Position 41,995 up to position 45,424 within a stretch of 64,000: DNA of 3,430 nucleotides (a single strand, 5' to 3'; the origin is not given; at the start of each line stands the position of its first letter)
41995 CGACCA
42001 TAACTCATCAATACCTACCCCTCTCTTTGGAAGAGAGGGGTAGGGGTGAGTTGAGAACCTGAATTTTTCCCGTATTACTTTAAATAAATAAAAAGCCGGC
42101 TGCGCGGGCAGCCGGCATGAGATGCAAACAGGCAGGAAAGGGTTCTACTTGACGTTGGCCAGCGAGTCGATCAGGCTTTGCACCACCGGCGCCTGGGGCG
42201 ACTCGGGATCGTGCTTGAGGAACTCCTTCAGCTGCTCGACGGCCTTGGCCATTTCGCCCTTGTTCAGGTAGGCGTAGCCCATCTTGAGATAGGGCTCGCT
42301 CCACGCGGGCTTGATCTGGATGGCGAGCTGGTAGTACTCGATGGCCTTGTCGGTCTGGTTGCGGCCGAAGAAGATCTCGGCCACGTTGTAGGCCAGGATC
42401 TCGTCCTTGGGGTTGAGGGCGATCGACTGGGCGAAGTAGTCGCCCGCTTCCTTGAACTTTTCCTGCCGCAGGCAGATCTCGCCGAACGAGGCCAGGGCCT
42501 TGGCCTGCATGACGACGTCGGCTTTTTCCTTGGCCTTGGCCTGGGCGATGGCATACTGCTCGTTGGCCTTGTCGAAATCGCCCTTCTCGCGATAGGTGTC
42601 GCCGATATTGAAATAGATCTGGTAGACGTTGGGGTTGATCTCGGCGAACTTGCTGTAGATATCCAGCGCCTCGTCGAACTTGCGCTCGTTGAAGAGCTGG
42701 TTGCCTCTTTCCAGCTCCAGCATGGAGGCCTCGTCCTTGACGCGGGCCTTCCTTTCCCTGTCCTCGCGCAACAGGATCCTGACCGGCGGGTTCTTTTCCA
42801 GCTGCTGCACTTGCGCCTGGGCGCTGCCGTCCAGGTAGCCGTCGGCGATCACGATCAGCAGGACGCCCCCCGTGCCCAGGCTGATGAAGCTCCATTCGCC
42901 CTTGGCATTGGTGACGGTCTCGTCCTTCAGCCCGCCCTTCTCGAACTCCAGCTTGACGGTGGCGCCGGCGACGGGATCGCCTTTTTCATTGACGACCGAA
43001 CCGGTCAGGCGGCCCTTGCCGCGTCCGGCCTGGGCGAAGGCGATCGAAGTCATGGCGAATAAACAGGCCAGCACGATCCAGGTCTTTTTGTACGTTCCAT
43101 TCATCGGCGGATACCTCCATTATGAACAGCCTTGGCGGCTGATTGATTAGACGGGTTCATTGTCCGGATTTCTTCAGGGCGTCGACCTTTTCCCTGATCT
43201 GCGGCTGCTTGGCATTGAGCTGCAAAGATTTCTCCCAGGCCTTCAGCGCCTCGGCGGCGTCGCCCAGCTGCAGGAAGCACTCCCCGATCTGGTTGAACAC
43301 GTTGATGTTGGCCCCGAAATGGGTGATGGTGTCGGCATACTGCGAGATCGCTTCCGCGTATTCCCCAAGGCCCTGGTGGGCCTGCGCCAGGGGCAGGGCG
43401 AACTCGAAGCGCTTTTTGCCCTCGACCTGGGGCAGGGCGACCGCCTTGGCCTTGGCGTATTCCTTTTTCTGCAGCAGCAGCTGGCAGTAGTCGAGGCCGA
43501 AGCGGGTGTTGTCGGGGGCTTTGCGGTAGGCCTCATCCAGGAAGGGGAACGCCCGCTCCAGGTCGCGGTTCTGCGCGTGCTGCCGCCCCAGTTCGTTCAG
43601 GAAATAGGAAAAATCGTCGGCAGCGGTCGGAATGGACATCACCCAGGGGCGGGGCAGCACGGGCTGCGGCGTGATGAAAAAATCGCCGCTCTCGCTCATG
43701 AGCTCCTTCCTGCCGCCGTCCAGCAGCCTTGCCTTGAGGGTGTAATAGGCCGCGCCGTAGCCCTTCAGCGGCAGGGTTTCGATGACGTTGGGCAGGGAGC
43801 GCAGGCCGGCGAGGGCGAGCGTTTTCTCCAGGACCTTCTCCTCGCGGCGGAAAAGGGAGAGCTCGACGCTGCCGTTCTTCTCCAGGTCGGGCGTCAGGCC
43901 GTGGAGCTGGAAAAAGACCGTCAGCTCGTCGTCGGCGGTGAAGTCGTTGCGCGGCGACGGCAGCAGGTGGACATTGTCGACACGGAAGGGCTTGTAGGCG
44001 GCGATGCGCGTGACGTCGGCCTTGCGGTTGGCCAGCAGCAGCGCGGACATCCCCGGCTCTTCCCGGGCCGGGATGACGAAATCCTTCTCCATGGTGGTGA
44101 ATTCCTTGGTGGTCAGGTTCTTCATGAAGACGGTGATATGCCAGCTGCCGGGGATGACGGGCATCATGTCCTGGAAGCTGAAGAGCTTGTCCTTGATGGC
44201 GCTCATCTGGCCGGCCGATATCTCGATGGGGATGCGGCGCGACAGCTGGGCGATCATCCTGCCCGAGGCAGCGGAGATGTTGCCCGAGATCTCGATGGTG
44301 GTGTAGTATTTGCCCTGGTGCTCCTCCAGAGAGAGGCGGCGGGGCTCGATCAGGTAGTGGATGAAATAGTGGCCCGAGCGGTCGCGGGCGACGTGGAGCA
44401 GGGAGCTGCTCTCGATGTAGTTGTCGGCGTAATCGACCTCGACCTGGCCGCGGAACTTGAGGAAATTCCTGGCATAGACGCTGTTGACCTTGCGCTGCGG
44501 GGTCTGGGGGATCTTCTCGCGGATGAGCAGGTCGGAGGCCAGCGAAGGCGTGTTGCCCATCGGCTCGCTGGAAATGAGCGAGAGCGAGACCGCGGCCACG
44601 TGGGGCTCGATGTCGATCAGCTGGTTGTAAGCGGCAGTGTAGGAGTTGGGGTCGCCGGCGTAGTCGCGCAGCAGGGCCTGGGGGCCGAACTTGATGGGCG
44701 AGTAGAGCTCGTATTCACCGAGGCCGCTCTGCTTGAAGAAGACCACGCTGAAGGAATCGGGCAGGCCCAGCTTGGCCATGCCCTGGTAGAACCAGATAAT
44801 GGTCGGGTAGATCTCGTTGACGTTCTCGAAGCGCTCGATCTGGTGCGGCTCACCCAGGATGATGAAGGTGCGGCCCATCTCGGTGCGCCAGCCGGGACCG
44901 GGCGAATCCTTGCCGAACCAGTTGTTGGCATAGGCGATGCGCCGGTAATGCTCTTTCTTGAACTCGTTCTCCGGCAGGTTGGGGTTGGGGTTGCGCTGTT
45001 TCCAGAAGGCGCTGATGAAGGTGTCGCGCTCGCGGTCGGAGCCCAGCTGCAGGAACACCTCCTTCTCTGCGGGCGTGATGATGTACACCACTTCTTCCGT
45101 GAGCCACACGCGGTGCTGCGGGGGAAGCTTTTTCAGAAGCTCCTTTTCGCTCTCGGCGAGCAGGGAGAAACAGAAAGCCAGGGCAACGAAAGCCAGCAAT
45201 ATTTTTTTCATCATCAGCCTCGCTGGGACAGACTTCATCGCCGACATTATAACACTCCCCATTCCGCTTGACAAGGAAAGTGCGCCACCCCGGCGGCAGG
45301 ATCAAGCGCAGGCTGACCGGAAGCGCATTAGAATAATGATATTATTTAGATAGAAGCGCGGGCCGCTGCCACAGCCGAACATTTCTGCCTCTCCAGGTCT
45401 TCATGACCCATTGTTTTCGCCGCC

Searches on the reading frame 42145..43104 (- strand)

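Call 67: search_protein_families(library=pfam, proteins=[window:42145-43104:-], max_evalue=0.00001)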
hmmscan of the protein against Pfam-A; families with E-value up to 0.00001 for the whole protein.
window:42145-43104:- (319 aa): 15 families
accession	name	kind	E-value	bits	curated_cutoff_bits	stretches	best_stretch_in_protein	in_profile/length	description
PF07719.23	TPR_2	-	1.1e-22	78.6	27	0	239-267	5-33/34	Tetratricopeptide repeat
PF00515.34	TPR_1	-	7.3e-20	70.3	27.8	0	239-266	5-32/34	Tetratricopeptide repeat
PF13181.12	TPR_8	-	2.8e-18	64.9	25.7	0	161-182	1-22/34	Tetratricopeptide repeat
PF13432.12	TPR_16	-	3.8e-16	59.6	32.7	0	212-266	8-62/65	Tetratricopeptide repeat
PF13424.12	TPR_12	-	8.1e-16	58.4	30.1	1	162-230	4-74/77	Tetratricopeptide repeat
PF13428.12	TPR_14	-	1.2e-15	56.9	23.5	0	271-305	3-37/44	Tetratricopeptide repeat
PF14559.12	TPR_19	-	5.4e-13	49.5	25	0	248-304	4-60/68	Tetratricopeptide repeat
PF13414.12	TPR_11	-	5.9e-12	45.5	26.8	1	244-283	3-42/42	TPR repeat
PF13174.12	TPR_6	-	1.8e-11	44.4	26.3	0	272-302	3-33/33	Tetratricopeptide repeat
PF13371.12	TPR_9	-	2.3e-11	44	35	1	244-312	4-72/73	Tetratricopeptide repeat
PF13431.12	TPR_17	-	3.2e-11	43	24.4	0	150-180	2-32/34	Tetratricopeptide repeat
PF13620.12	CarboxypepD_reg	-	5.2e-11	43.2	32.3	1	33-100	2-70/82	Carboxypeptidase regulatory-like domain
PF13176.12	TPR_7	-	1.4e-10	40.9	27.9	0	203-234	1-34/36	Tetratricopeptide repeat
PF17874.7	TPR_MalT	-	1.1e-06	28.6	45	0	162-269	41-156/336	MalT-like TPR region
PF13715.12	CarbopepD_reg_2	-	7e-06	26.4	32.2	0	33-115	1-79/88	CarboxypepD_reg-like domain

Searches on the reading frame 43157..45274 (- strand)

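Call 67: search_protein_families(library=pfam, proteins=[window:43157-45274:-], max_evalue=0.00001)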
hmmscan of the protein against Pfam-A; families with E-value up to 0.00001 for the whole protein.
window:43157-45274:- (705 aa): 6 families
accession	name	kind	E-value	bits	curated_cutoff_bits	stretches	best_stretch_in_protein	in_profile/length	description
PF20094.4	GWxTD_dom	-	1.7e-11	44.6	26.9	1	58-164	33-127/172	GWxTD domain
PF14559.12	TPR_19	-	1.9e-10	41.4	25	1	568-612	3-47/68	Tetratricopeptide repeat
PF07719.23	TPR_2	-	1.8e-08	34.3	27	0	659-687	3-31/34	Tetratricopeptide repeat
PF23914.1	TPR_CcmH_CycH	-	3.2e-07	30.8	42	0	562-647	56-145/158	Cytochrome c-type biogenesis protein H TPR domain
PF13428.12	TPR_14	-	3.9e-07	30.6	23.5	0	561-598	6-43/44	Tetratricopeptide repeat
PF13432.12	TPR_16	-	1.1e-06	29.4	32.7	0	628-684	2-57/65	Tetratricopeptide repeat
